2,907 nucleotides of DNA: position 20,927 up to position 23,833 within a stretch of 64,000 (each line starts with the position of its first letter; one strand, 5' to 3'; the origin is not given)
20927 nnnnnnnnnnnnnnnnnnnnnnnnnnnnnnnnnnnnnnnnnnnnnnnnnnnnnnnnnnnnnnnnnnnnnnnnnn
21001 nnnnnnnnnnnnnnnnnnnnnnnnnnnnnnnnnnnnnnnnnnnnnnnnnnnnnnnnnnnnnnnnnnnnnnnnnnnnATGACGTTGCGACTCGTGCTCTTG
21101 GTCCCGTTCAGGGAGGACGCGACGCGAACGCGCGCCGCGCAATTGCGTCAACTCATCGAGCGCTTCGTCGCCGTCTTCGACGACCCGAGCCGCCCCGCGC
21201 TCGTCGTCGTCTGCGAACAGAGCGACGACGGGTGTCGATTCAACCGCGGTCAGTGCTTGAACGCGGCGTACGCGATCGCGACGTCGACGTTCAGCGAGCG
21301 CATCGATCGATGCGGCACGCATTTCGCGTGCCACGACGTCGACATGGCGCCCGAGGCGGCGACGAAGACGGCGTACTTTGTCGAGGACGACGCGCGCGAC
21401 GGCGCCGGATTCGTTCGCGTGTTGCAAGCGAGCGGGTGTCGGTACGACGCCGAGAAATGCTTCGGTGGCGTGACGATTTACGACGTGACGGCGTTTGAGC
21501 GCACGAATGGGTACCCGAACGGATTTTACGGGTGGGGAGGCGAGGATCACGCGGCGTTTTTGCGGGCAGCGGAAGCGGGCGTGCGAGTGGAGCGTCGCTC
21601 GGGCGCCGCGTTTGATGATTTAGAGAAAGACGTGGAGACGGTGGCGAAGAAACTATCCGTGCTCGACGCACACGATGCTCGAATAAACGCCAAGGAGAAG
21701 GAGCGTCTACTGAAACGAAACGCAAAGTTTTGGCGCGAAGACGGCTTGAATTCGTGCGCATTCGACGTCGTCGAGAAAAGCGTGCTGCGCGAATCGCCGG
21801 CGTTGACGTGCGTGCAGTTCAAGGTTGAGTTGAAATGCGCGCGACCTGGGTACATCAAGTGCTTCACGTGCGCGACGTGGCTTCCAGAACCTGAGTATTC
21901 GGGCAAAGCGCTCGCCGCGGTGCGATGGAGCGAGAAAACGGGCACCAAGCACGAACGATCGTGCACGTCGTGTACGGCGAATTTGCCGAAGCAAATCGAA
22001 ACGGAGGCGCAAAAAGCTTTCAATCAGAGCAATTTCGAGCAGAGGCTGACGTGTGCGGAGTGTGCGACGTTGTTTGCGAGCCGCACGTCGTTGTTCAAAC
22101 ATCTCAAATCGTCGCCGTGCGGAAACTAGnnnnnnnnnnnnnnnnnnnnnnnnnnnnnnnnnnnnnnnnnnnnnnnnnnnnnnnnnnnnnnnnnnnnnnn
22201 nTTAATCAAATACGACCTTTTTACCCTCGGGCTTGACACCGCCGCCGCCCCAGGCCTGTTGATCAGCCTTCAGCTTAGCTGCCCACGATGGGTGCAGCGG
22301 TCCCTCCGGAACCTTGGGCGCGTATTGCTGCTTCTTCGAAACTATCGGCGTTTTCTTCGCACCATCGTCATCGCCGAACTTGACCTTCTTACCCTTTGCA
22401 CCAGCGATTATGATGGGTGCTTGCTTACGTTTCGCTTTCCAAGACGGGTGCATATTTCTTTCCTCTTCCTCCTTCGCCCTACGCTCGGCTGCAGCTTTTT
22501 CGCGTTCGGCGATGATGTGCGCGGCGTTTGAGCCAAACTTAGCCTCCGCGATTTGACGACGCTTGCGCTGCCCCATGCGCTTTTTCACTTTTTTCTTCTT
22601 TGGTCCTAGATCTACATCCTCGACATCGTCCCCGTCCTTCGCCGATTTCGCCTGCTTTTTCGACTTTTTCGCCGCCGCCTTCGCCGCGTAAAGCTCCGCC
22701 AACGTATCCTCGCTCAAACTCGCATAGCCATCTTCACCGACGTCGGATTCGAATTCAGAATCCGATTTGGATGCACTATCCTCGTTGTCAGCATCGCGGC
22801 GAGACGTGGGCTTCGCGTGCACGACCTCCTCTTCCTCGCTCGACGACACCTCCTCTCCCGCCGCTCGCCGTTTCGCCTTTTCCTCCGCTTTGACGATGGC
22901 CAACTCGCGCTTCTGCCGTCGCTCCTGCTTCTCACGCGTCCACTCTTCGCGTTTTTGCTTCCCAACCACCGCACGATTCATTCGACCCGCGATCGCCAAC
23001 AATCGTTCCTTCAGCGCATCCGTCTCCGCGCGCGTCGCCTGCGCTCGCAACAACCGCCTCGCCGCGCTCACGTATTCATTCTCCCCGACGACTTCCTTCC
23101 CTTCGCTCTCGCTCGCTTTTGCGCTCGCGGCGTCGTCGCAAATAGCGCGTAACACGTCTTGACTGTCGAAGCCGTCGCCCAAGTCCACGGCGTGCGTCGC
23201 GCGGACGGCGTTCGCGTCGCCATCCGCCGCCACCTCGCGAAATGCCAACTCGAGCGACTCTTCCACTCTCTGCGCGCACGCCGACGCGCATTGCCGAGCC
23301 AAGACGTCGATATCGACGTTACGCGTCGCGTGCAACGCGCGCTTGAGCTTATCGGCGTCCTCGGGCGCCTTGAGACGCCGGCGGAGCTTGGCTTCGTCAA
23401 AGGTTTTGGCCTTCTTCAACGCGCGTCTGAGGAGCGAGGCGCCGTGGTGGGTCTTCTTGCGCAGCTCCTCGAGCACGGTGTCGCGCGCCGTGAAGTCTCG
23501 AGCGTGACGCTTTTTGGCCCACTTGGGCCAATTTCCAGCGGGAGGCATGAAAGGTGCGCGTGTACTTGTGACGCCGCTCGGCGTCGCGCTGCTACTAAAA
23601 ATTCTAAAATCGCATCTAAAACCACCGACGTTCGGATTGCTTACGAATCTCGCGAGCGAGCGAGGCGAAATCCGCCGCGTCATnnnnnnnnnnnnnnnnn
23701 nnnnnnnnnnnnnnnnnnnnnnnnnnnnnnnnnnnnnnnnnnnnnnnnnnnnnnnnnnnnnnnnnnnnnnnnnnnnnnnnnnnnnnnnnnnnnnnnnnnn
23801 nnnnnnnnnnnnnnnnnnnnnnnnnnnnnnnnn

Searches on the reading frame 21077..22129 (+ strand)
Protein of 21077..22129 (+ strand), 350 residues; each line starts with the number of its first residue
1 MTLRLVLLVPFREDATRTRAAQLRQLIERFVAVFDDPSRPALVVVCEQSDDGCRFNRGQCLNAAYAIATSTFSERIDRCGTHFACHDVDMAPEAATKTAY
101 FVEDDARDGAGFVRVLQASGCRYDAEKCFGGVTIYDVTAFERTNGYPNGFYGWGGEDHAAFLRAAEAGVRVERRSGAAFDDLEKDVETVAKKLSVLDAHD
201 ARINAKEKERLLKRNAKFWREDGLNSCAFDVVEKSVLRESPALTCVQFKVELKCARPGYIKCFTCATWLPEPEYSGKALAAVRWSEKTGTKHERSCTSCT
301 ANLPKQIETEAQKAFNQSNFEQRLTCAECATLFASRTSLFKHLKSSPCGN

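Call 62: search_protein_families(library=pfam, proteins=[window:21077-22129:+], max_evalue=0.001)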
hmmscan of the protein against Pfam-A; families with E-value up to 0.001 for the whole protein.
window:21077-22129:+ (350 aa): 2 families
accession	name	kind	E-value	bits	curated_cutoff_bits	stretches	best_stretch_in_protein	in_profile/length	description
PF02709.20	Glyco_transf_7C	-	1.9e-20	72.7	23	1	112-176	3-67/78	N-terminal domain of galactosyltransferase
PF13733.12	Glyco_transf_7N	-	0.0009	19.3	27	0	6-95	50-127/134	N-terminal region of glycosyl transferase group 7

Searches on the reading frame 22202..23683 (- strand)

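Call 62: search_protein_families(library=pfam, proteins=[window:22202-23683:-], max_evalue=0.001)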
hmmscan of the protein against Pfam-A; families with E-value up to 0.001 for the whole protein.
window:22202-23683:- (493 aa): 1 family
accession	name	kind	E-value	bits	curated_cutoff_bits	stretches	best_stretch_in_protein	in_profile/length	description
PF09073.15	BUD22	-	1.6e-28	100.7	37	2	351-493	298-435/435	BUD22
